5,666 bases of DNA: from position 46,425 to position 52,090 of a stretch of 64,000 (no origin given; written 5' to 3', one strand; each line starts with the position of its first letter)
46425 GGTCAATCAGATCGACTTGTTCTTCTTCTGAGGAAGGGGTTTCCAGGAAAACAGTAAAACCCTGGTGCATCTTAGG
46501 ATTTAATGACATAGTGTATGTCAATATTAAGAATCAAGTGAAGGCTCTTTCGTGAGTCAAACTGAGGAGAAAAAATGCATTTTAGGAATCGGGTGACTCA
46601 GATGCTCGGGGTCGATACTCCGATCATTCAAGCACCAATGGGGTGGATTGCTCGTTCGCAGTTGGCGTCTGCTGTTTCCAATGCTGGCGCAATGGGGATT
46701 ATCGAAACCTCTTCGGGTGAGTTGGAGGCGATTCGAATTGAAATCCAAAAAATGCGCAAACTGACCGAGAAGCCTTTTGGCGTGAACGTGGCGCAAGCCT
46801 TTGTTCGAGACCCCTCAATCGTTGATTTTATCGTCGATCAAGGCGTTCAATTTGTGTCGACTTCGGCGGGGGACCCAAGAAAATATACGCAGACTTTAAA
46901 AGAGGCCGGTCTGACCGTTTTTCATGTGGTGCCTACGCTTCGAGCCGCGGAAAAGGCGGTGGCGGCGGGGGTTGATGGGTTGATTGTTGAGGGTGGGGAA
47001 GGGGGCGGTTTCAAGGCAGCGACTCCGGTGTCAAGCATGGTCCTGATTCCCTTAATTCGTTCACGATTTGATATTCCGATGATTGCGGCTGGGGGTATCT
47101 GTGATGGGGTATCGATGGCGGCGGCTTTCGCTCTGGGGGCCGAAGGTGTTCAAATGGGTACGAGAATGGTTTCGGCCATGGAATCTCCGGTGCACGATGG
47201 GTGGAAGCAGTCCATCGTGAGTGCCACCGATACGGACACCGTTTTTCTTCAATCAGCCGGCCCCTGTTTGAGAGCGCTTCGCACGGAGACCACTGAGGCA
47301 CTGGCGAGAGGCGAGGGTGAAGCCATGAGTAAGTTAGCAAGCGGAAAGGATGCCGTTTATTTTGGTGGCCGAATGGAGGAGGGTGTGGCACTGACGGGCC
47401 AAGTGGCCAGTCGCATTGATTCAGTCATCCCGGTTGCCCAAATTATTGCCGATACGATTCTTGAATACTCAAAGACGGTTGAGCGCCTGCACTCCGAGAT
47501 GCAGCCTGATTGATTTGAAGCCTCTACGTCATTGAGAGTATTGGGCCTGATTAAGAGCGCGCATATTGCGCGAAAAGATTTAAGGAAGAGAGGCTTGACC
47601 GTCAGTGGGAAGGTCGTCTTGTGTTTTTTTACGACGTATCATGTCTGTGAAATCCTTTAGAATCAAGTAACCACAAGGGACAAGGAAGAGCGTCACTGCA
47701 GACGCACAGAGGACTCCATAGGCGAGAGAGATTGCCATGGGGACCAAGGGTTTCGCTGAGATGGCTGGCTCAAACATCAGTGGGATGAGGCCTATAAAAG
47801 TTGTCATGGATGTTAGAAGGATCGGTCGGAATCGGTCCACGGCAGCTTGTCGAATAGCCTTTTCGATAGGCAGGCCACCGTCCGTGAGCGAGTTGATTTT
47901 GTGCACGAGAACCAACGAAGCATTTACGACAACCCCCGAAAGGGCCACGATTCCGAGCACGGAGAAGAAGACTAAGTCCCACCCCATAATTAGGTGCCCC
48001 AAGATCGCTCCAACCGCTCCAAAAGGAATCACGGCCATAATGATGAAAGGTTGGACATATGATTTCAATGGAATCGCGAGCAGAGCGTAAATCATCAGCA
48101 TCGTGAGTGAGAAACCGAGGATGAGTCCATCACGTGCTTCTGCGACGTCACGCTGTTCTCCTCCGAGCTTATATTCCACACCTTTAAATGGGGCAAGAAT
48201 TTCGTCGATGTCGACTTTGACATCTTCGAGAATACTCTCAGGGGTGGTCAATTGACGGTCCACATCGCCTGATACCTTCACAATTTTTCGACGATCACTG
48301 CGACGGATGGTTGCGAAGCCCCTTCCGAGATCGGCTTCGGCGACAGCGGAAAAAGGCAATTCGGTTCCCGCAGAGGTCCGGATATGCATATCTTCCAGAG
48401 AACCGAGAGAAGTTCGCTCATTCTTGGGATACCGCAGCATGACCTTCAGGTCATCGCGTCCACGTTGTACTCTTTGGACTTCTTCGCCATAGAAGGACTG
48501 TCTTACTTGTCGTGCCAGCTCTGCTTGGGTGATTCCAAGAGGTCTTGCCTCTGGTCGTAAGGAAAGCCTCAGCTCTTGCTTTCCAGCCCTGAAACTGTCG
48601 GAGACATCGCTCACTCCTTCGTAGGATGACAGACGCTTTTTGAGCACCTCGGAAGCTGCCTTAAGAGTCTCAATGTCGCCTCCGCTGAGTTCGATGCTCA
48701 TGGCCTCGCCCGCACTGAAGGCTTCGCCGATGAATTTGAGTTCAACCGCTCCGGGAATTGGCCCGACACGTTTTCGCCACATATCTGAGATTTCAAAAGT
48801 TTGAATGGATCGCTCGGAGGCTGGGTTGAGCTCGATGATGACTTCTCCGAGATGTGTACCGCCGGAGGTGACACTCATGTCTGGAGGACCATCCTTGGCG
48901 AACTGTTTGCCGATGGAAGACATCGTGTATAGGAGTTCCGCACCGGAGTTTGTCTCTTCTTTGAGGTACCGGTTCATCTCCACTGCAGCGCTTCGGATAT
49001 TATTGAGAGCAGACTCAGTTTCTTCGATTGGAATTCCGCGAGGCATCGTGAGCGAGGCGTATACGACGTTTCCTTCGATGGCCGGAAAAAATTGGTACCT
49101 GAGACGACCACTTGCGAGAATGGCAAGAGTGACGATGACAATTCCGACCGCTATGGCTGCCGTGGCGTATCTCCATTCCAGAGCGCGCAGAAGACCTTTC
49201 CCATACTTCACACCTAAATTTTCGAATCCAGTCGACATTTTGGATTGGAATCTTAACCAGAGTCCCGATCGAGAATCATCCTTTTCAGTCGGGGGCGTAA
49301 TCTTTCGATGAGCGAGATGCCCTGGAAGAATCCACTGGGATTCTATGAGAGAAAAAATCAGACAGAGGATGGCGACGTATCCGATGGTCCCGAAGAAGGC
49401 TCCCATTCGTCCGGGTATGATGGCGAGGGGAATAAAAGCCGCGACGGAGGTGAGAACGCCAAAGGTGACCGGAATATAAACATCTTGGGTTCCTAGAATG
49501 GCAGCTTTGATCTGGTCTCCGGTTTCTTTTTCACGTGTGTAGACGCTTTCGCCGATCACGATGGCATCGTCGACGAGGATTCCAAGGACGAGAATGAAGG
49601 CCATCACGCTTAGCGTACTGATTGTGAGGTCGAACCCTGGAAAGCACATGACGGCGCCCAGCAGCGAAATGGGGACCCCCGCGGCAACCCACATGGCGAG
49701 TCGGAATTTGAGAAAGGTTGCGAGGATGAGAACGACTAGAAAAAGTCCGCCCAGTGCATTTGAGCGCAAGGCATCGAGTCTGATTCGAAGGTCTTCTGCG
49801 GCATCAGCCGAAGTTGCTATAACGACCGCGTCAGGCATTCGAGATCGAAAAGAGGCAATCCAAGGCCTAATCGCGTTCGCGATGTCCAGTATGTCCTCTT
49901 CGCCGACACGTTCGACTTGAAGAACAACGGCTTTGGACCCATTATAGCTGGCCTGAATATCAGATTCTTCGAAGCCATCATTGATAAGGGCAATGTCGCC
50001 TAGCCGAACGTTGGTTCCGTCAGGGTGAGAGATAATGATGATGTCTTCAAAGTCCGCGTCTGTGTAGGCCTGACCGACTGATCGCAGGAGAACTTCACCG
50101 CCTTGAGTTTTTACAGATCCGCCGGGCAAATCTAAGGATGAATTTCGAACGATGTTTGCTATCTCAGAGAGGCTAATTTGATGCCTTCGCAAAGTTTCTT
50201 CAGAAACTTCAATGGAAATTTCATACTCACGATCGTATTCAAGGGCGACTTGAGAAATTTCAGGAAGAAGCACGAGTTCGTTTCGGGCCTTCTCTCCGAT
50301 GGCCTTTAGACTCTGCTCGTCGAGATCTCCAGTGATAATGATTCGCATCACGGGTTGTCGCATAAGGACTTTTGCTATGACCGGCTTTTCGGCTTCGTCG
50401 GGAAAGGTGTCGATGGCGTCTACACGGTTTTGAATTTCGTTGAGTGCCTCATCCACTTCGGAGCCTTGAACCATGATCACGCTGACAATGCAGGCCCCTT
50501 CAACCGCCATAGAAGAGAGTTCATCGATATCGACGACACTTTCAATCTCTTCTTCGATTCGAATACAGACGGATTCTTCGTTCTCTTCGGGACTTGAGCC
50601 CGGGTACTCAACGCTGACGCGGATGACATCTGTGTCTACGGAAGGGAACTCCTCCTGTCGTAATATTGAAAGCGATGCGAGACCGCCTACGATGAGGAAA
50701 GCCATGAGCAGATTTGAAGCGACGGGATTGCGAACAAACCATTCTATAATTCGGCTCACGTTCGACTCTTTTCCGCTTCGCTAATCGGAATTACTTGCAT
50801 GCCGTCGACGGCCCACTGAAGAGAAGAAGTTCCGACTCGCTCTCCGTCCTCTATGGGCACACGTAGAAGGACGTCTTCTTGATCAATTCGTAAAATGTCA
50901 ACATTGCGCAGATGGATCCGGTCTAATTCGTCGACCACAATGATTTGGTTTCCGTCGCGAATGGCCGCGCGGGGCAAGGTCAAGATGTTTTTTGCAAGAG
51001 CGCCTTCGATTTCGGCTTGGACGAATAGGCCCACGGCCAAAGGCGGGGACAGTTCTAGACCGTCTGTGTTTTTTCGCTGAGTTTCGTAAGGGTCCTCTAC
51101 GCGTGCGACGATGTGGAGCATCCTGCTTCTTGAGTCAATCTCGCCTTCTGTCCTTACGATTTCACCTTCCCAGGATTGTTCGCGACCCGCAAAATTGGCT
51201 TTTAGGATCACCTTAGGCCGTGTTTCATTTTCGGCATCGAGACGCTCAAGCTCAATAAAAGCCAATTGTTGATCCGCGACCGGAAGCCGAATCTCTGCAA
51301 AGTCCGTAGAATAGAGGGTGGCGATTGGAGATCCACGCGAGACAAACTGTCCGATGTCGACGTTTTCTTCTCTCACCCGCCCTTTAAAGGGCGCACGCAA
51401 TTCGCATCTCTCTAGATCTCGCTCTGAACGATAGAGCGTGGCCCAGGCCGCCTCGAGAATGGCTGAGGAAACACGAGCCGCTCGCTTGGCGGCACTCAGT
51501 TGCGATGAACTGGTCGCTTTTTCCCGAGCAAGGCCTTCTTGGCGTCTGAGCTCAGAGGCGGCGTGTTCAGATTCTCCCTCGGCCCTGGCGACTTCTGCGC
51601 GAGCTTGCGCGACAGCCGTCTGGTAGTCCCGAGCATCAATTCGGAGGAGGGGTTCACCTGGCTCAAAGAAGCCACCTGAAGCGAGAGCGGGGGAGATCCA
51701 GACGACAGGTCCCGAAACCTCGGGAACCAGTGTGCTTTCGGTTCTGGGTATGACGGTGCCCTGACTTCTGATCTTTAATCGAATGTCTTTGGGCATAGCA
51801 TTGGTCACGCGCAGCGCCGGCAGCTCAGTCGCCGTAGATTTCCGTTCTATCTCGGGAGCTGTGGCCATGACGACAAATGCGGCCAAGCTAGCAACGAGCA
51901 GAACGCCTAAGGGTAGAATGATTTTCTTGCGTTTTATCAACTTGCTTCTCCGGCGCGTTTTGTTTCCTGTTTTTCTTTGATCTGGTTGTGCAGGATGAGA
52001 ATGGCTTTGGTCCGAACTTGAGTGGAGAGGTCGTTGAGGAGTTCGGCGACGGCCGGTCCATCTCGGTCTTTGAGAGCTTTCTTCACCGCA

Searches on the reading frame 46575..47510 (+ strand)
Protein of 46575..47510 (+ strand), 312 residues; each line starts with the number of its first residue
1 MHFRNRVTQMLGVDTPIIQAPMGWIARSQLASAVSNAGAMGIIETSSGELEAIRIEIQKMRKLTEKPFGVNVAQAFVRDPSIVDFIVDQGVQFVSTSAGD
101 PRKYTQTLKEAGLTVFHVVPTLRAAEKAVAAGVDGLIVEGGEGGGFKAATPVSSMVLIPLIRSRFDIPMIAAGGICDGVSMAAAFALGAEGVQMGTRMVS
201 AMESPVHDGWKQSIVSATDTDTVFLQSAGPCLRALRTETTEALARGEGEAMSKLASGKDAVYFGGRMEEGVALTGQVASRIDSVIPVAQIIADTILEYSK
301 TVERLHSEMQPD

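Call 54: search_protein_families(library=ncbifam, proteins=[window:46575-47510:+], max_evalue=1e-10)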
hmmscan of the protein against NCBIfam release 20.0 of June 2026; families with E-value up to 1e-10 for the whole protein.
window:46575-47510:+ (312 aa): 1 family
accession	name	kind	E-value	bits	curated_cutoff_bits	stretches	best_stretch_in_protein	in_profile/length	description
TIGR03151.1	enACPred_II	equivalog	3.4e-73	246.6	453.1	1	4-305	1-307/307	enoyl-[acyl-carrier-protein] reductase FabK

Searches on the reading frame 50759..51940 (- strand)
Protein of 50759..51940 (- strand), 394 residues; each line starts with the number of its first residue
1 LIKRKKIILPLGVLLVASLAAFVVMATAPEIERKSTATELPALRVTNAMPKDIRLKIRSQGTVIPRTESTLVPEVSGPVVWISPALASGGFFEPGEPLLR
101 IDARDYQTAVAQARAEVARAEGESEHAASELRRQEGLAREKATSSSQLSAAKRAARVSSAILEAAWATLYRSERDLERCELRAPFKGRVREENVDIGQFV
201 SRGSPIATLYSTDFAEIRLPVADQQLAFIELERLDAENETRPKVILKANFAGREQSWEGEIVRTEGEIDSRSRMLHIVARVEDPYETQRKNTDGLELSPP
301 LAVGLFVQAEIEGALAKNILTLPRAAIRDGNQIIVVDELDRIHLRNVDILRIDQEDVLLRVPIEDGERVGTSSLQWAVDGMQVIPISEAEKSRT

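Call 54: search_protein_families(library=ncbifam, proteins=[window:50759-51940:-], max_evalue=1e-10)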
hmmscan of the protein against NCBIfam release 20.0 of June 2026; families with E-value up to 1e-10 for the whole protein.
window:50759-51940:- (394 aa): 7 families
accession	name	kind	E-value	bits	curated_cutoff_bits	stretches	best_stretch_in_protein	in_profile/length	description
TIGR01730.1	RND_mfp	subfamily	8.6e-40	136.7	94.9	1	47-383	5-319/322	efflux RND transporter periplasmic adaptor subunit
NF008589.1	PRK11556.1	equivalog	4.7e-20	71.8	391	1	36-383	52-385/392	MdtA/MuxA family multidrug efflux RND transporter periplasmic adaptor subunit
NF045904.1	RND-peri-MexE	equivalog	1.4e-14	53.8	714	1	18-219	13-213/390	multidrug efflux RND transporter periplasmic adaptor subunit MexE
TIGR00999.1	8a0102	subfamily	3.8e-14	52.4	319.3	1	95-371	7-264/271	CzcB/NccB family metal efflux transporter periplasmic adaptor subunit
NF007132.1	PRK09578.1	equivalog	1.6e-13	50.2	512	1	19-205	16-200/396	MexX/AxyX family multidrug efflux RND transporter periplasmic adaptor subunit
TIGR00998.1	8a0101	subfamily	6.2e-12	45.1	390.8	0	142-212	187-238/334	EmrA/EmrK family multidrug efflux transporter periplasmic adaptor subunit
NF007850.1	PRK10559.1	equivalog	8.7e-11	41.5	400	0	91-209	61-178/303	p-hydroxybenzoic acid efflux pump subunit AaeA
